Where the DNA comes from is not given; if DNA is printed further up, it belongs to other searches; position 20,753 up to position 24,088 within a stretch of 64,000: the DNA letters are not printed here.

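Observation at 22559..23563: TerL intein in the P-loop that appears to start with Met and carry Cys in block F, plus a double-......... endonuclease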

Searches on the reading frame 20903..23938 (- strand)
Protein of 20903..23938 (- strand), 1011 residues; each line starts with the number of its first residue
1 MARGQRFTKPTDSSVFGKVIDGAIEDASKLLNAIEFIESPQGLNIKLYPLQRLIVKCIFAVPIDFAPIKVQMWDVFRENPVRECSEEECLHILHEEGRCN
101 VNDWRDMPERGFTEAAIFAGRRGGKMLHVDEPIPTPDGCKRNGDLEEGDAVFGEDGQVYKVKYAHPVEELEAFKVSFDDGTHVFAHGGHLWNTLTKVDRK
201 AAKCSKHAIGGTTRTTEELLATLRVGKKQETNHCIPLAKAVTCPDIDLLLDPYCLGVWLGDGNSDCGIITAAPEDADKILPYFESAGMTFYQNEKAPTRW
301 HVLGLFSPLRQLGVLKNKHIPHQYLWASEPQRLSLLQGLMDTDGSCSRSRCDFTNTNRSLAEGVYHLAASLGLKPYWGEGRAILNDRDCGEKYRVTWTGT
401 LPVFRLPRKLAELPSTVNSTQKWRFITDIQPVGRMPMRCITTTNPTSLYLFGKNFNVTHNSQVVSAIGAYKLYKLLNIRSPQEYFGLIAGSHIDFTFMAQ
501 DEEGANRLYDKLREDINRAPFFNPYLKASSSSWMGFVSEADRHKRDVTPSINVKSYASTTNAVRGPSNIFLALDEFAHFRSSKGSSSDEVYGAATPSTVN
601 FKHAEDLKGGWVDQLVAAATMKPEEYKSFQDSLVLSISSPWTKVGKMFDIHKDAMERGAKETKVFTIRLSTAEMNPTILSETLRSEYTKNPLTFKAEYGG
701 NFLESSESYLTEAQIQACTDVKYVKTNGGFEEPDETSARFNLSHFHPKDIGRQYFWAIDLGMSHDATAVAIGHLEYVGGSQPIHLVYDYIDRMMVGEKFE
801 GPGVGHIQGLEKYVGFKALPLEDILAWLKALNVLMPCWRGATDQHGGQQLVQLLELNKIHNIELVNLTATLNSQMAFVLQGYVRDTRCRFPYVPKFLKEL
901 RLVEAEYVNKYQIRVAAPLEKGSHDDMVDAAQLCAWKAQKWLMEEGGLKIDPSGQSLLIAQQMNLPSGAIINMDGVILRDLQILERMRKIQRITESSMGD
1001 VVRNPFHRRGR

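Call 3: search_protein_families(library=pfam, proteins=[window:20903-23938:-], max_evalue=1)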
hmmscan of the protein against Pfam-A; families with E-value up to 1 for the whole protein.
window:20903-23938:- (1011 aa): 3 families
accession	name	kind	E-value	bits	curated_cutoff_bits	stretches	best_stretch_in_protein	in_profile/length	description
PF14528.11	LAGLIDADG_3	-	8.9e-06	26.3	22.5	1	332-375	3-50/82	LAGLIDADG-like domain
PF05204.19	Hom_end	-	0.0041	17.6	21.1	1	324-375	5-60/110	Homing endonuclease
PF06438.17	HasA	-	0.095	12.8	26.3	1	745-822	46-126/206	Heme-binding protein A (HasA)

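Call 4: search_protein_families(library=ncbifam, proteins=[window:20903-23938:-], max_evalue=1)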
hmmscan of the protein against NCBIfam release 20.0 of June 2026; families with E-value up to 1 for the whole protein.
window:20903-23938:- (1011 aa): 0 families

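Call 6: search_dna_similar(query=window:20903-23938:-, collection=phages, mode=protein, max_rows=30)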
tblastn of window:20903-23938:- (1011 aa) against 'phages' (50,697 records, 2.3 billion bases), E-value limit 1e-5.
Records with a match: 773; places in all: 789; records where one place covers at least 80% of the query: 0.
Best place of each record, by identity: <60% 773.
By first word of the organism name: Mycobacterium 300; Salmonella 185; Vibrio 64; Klebsiella 38; Escherichia 23; Pseudomonas 20; Aeromonas 16; Gordonia 15; Enterococcus 14; Bacteroides 11; and 42 more.
By host as written in the record: Mycobacterium smegmatis mc2 155 230; - 67; Salmonella enterica 43; Mycobacterium smegmatis mc#155 34; Salmonella enterica subsp. enterica serovar Enteritidis 29; Salmonella enterica subsp. enterica serovar Typhimurium 27; Klebsiella pneumoniae 20; Salmonella sp. 16; and 153 more.
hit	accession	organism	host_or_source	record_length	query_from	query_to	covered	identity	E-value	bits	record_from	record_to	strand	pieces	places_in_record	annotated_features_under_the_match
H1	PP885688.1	Tunturiibacter phage Tunturi_5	Tunturiibacter psychrotolerans X4BP1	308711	1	1009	67%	45.2%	1e-139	600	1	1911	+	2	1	terminase large subunit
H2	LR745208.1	uncultured phage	metagenomic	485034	32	979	61%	28.4%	5e-41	236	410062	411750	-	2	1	record has no annotation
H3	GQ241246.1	Clavibacter phage CMP1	Clavibacter michiganensis subsp. ...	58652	124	741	61%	25.4%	2e-39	166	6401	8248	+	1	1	putative large subunit terminase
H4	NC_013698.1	Clavibacter phage CMP1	Clavibacter michiganensis subsp. ...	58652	124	741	61%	25.4%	2e-39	166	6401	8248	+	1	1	exonuclease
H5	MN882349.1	Escherichia phage Ec_Makalu_003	Escherichia coli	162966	63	588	52%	29.1%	5e-41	171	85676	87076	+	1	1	large terminase protein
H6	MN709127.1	Escherichia phage Ec_Makalu_002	Escherichia coli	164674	63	588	52%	29.1%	5e-41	171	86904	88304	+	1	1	large terminase protein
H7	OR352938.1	Escherichia phage AV108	Escherichia coli ESBL091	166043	63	581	51%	28.9%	2e-41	172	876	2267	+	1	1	terminase large subunit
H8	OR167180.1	Escherichia phage MIZ4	Escherichia coli B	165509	63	581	51%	28.9%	5e-41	171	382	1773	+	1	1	terminase large subunit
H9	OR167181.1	Escherichia phage MIZ5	Escherichia coli B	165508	63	581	51%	28.9%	5e-41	171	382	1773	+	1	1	terminase large subunit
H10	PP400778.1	Escherichia phage FL15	Escherichia coli str. K-12 substr. ...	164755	63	581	51%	28.9%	7e-41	171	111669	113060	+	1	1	replicative DNA helicase DnaB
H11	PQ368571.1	Escherichia phage ELT3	Escherichia coli str. K-12 substr. ...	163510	63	581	51%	28.7%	6e-41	171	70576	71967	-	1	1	terminase large subunit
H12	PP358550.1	Escherichia phage FL04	Escherichia coli str. K-12 substr. ...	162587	63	581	51%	28.7%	8e-40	167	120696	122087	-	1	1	replicative DNA helicase DnaB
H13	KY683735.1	Escherichia phage ECD7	Escherichia coli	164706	63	577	51%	28.9%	1e-40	169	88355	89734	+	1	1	terminase DNA packaging enzyme large subunit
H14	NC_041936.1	Escherichia phage ECD7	Escherichia coli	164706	63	577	51%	28.9%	1e-40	169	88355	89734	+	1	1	terminase large subunit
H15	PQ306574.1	Escherichia phage vB_EcoM_PTE-Eco09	Escherichia coli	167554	63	577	51%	28.9%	2e-40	169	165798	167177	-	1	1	replicative DNA helicase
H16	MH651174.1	Mycobacterium phage Easy2Say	Mycobacterium smegmatis mc2 155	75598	97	527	43%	34.4%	2e-50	201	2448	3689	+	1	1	9: terminase large subunit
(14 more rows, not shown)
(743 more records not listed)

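Call 7: search_protein_families(library=phrogs, proteins=[window:20903-23938:-], max_evalue=0.01)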
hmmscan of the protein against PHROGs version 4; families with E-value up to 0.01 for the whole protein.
window:20903-23938:- (1011 aa): 9 families
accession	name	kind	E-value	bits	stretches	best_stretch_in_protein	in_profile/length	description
phrog_36964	-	head and packaging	2.6e-32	112.8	1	110-467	76-441/890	terminase large subunit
phrog_15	-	head and packaging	3e-25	89.8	1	115-349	68-311/1330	terminase large subunit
phrog_19299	-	head and packaging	3.4e-19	69.8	1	119-464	24-389/702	terminase large subunit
phrog_17415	-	head and packaging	5.3e-09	35.7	1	460-715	409-659/940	terminase large subunit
phrog_2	-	head and packaging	1e-08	35.4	1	525-937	325-591/807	terminase large subunit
phrog_38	-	head and packaging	1.1e-05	25.4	1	121-205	149-223/760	terminase large subunit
phrog_50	-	DNA, RNA and nucleotide metabolism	6.6e-05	23.1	1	123-260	85-212/570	DnaC-like helicase loader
phrog_9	-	head and packaging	0.00015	21.8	0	681-863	422-591/812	terminase large subunit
phrog_27743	-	unknown function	0.0048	17.5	0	871-939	145-212/233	-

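Call 8: get_annotated_region(hit=H1, flank=3000)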
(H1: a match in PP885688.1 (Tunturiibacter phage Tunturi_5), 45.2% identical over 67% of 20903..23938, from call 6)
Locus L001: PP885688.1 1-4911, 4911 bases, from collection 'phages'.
description: Tunturiibacter phage Tunturi_5, complete genome.
organism: Tunturiibacter phage Tunturi_5 (NCBI taxid 3378199)
taxonomy: Viruses; Duplodnaviria; Heunggongvirae; Uroviricota; Caudoviricetes
host: Tunturiibacter psychrotolerans X4BP1; source: soil; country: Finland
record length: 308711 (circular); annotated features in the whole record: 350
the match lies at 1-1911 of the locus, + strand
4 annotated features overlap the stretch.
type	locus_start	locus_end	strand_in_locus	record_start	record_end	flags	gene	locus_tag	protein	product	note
CDS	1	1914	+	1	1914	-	-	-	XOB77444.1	terminase large subunit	ORF1; gp1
CDS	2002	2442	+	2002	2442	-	-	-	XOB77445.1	hypothetical protein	ORF2; gp2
CDS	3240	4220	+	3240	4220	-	-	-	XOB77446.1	RNA polymerase sigma factor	ORF3; gp3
CDS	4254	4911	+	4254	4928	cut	-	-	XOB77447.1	DNA primase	ORF4; gp4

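Call 9: get_annotated_region(hit=H16, flank=1500)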
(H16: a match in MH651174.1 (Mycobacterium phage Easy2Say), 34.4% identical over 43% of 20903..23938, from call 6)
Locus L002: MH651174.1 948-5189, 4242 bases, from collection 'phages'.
description: Mycobacterium phage Easy2Say, complete genome.
organism: Mycobacterium phage Easy2Say (NCBI taxid 2301705)
taxonomy: Viruses; Duplodnaviria; Heunggongvirae; Uroviricota; Caudoviricetes; Kostyavirus
host: Mycobacterium smegmatis mc2 155; source: soil; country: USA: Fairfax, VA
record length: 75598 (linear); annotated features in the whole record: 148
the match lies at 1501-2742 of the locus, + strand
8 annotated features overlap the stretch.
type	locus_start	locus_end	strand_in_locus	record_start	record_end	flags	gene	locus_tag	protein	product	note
CDS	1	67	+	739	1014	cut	4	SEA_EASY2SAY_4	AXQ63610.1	hypothetical protein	-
CDS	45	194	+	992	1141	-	5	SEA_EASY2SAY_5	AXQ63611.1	hypothetical protein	-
CDS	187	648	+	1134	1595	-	6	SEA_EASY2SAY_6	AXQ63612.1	terminase small subunit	-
CDS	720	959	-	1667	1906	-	7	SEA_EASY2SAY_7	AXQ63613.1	hypothetical protein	-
CDS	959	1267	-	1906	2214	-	8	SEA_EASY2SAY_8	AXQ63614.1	hypothetical protein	-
CDS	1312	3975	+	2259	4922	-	9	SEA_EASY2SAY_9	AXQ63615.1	terminase large subunit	-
CDS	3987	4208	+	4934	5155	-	10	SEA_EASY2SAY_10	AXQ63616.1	hypothetical protein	-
CDS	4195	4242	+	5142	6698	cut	11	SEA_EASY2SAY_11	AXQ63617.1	portal protein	-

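Call 10: get_annotated_region(hit=H5, flank=1500)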
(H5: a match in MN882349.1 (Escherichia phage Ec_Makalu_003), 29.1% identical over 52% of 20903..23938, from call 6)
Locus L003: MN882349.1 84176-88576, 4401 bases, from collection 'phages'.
description: Escherichia phage Ec_Makalu_003, complete genome.
organism: Escherichia phage Ec_Makalu_003 (NCBI taxid 2704944)
taxonomy: Viruses; Duplodnaviria; Heunggongvirae; Uroviricota; Caudoviricetes; Straboviridae; Krischvirus; Krischvirus gec3s
host: Escherichia coli; source: sewage; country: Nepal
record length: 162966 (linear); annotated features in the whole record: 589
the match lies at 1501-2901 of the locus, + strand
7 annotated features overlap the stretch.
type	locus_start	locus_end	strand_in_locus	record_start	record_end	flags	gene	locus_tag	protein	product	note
CDS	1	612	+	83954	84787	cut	-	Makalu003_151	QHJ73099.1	tail sheath stabilizer and completion protein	-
regulatory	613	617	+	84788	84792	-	-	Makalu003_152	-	ribosome_binding_site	-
CDS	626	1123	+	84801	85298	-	-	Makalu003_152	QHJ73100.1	small terminase protein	-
regulatory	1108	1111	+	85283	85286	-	-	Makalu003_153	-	ribosome_binding_site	-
CDS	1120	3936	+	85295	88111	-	-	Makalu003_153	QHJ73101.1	large terminase protein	-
regulatory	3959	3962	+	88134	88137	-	-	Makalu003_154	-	ribosome_binding_site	-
CDS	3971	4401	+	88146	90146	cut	-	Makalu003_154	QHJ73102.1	tail sheath protein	-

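Call 45: find_encoding_contigs(protein=window:20903-23938:-, flank=3000, max_places=4)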
Protein window:20903-23938:- (1011 aa): 18 contigs read that carry it; 4 places shown.
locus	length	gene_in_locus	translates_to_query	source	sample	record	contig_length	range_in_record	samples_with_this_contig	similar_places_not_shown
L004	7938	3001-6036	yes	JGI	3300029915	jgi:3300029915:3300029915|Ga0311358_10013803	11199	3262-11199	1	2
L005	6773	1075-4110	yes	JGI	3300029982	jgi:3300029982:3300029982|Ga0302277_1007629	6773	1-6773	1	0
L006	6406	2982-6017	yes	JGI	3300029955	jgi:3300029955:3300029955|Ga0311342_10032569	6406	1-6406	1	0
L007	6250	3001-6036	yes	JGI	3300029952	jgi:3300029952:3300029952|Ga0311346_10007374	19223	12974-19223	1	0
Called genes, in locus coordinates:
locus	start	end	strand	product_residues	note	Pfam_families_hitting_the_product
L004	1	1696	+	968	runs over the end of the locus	-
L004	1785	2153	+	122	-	-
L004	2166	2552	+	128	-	-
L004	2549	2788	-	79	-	-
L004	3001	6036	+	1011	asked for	PF14528:LAGLIDADG_3 (weak), PF27249:MJ0330_N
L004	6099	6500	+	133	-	-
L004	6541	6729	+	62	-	-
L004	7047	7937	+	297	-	?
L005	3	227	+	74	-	?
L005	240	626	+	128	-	-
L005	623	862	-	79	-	-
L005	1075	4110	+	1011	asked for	PF14528:LAGLIDADG_3 (weak), PF27249:MJ0330_N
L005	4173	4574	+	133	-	-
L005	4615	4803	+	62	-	-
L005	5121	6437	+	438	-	-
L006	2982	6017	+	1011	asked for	PF14528:LAGLIDADG_3 (weak), PF27249:MJ0330_N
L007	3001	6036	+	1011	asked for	PF14528:LAGLIDADG_3 (weak), PF27249:MJ0330_N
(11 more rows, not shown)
